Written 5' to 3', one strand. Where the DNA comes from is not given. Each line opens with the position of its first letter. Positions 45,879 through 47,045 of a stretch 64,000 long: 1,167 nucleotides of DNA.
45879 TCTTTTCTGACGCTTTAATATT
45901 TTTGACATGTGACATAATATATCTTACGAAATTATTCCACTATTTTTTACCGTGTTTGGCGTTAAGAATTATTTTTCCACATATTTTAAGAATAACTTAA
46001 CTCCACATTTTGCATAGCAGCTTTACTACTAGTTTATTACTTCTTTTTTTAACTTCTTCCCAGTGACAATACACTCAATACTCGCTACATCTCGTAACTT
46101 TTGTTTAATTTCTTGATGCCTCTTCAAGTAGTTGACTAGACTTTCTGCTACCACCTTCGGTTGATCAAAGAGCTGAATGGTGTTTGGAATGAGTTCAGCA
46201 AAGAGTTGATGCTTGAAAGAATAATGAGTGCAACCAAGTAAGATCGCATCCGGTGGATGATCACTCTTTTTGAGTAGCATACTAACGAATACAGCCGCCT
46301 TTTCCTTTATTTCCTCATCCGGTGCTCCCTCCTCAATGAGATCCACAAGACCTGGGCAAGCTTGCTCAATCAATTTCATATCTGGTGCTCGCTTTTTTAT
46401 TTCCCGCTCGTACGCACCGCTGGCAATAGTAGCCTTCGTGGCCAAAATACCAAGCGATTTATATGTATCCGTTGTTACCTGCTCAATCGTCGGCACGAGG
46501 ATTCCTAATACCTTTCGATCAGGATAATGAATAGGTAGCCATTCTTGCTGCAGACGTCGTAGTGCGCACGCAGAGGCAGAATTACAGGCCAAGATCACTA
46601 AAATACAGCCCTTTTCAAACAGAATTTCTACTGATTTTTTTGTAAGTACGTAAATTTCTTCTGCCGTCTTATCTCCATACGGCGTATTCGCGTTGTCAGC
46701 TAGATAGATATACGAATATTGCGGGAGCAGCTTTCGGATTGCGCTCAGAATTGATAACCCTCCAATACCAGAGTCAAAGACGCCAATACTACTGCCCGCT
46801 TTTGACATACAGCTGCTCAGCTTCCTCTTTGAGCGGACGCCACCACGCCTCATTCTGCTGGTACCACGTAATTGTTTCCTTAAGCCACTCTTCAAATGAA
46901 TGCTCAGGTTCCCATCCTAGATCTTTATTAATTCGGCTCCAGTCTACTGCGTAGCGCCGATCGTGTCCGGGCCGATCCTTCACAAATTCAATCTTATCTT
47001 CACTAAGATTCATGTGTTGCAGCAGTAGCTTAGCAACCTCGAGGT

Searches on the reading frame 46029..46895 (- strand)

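Call 76: search_protein_families(library=pfam, proteins=[window:46029-46895:-], max_evalue=0.001)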
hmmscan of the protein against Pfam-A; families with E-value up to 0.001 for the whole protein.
window:46029-46895:- (288 aa): 1 family
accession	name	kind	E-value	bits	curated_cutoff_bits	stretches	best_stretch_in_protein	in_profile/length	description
PF01177.27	Asp_Glu_race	-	1.1e-14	55.1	31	1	49-248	16-206/211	Asp/Glu/Hydantoin racemase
